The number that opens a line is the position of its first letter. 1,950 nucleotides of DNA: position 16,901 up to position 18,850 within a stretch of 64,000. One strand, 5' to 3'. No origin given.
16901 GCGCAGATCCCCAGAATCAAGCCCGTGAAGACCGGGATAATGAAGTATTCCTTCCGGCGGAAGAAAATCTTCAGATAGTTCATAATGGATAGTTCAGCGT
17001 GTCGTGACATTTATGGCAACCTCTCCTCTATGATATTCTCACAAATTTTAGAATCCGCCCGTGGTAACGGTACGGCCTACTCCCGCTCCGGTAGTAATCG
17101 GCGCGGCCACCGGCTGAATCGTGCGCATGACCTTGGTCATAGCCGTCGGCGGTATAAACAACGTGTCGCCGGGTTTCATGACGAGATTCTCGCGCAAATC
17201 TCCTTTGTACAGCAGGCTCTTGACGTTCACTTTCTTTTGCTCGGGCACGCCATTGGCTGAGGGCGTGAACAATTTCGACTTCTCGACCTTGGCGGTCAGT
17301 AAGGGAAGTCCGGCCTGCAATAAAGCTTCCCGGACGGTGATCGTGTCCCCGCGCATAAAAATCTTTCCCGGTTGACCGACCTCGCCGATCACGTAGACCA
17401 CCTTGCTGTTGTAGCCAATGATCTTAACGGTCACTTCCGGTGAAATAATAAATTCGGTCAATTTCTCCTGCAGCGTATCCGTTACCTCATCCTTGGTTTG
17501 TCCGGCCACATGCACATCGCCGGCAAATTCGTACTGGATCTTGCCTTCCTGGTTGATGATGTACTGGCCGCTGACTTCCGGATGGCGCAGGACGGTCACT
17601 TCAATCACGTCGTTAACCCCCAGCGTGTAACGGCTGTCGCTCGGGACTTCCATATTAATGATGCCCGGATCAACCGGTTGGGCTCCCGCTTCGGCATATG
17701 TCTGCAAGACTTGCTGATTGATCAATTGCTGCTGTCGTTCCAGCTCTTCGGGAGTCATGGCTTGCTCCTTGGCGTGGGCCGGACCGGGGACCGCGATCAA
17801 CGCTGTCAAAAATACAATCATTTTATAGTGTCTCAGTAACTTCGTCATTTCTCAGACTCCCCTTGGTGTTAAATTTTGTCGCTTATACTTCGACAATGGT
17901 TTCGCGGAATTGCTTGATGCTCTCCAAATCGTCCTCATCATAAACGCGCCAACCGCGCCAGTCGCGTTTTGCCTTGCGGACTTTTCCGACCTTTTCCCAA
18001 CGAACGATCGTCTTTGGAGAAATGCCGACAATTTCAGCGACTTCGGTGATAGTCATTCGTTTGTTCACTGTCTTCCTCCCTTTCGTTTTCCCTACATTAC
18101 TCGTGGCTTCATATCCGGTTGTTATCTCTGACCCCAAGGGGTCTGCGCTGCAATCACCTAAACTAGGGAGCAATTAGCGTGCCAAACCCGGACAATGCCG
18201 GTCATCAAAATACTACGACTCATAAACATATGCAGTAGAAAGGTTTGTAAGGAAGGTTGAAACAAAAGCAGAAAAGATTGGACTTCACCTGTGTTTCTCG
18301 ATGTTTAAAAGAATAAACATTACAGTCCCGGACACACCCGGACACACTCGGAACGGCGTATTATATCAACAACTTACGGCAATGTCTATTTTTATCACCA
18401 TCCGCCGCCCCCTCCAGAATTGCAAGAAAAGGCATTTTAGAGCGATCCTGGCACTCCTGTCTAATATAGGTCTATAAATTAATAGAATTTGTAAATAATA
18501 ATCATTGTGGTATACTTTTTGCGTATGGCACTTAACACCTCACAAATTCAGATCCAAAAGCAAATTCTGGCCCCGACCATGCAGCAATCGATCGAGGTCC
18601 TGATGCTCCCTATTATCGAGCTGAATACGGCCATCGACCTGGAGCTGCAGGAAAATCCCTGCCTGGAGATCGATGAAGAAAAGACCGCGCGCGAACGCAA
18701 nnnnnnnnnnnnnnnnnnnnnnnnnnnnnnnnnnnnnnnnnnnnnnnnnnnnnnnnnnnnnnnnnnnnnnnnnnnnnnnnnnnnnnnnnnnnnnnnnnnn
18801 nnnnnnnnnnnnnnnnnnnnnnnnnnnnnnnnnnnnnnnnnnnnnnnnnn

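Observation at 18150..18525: Perfect sigma-54 promoter heads the EPS export/assembly operon, adjacent to rpoN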

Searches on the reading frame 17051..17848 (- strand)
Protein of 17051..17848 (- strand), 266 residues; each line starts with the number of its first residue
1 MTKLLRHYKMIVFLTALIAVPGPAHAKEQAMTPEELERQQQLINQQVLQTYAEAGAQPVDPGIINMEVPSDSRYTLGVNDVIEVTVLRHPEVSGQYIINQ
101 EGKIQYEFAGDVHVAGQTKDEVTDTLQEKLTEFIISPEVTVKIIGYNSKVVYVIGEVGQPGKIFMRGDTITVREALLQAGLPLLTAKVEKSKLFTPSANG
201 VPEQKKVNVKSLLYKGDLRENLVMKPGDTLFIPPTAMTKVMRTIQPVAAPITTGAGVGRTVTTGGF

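Call 6: search_protein_families(library=pfam, proteins=[window:17051-17848:-], max_evalue=0.01)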
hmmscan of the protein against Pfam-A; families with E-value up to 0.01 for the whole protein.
window:17051-17848:- (266 aa): 3 families
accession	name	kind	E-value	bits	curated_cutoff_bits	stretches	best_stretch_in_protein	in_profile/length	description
PF02563.21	Poly_export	-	1e-20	74.1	28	1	69-143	2-76/77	Polysaccharide biosynthesis/export protein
PF22461.2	SLBB_2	-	3.4e-06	27.5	27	1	149-232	1-79/79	SLBB domain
PF10531.15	SLBB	-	0.0069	16.6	27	0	150-195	1-45/55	SLBB domain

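Call 8: search_protein_families(library=ncbifam, proteins=[window:17051-17848:-], max_evalue=0.001)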
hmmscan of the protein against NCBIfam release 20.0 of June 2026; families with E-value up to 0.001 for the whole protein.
window:17051-17848:- (266 aa): 4 families
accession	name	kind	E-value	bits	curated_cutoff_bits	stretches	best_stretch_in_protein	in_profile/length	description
TIGR03027.2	pepcterm_export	equivalog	1.3e-28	99.8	180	1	73-234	2-166/169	XrtA/PEP-CTERM system exopolysaccharide export protein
NF011658.0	PRK15078.1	subfamily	6e-28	97.7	333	1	72-241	83-258/380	polysaccharide export protein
TIGR03028.1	EpsE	equivalog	1.3e-19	70.5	262.65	1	74-237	2-164/239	polysaccharide export protein EpsE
NF041843.1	EpsY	equivalog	1.6e-12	47.1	320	1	68-181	47-159/211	exopolysaccharide export protein EpsY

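Call 13: find_related_loci(query=window:17051-17848:-, collection=genome_contigs, flank=6000)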
Query window:17051-17848:- (266 aa) in genome_contigs; peptide patterns used: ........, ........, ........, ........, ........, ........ (x = any residue, [..] = any of these).
114 stretches matched a pattern; 9 encode a relative of the query (tblastn E <= 1e-3); 9 distinct loci.
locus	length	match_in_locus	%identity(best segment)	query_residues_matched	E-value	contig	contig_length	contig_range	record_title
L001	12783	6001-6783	69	13-266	7e-109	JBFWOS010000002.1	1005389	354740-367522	MAG: Candidatus Omnitrophota bacterium isolate CA_2019_TPBF_141 NODE_29_length_1005389_cov_48.480852_TPBF, whole genome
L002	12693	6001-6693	61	31-266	1e-91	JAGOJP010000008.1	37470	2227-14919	MAG: Candidatus Omnitrophota bacterium isolate Go_SlDig_bin_317 Go_SlDig_2895_length_37470_cov_4.649171, whole genome sh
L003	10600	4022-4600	69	72-264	2e-90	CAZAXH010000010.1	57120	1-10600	MAG TPA_asm: uncultured Planctomycetales bacterium isolate binchicken_co117_398 genome assembly, contig: NODE_1012_lengt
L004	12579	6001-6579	69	72-264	3e-90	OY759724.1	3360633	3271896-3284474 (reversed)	MAG: Candidatus Omnitrophota bacterium isolate 1a5844f9-839a-4d7b-a7f9-2444bab12bdd genome assembly, chromosome: 1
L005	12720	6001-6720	59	22-264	4e-90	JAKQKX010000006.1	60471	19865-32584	MAG: Candidatus Omnitrophota bacterium isolate USDV_maxbin.135_sub k141_743545, whole genome shotgun sequence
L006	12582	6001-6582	63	72-265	6e-80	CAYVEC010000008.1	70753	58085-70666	MAG TPA_asm: uncultured Planctomycetales bacterium isolate SRP263991_co7_332 genome assembly, contig: NODE_295_length_70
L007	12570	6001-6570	51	74-263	2e-63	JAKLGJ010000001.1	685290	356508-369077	MAG: Candidatus Omnitrophota bacterium isolate RA.bin37 RA.bin37_1, whole genome shotgun sequence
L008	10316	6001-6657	44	52-264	3e-60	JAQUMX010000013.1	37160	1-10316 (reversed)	MAG: Candidatus Omnitrophota bacterium isolate STD1_164 NODE_2188_length_37160_cov_4.680285_Sandtown_D1, whole genome sh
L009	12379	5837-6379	51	74-254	2e-58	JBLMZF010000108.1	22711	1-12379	MAG: Deltaproteobacteria bacterium isolate MAG210 PRJNA951521_bin66_renamed_107, whole genome shotgun sequence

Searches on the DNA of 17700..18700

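Call 25: search_rna_families(source=window, start=17700, end=18700, threshold=evalue, max_evalue=1)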
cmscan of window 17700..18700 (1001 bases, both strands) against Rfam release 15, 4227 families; matches with E-value up to 1: 1.
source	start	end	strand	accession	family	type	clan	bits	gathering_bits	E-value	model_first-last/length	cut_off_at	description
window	18437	18556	-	RF01295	SCARNA7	Gene; snRNA; snoRNA; scaRNA;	-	16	65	0.16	1-330/330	no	Small Cajal body-specific RNA 7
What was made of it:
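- Tried and rejected: There were no Rfam hits (call 25).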
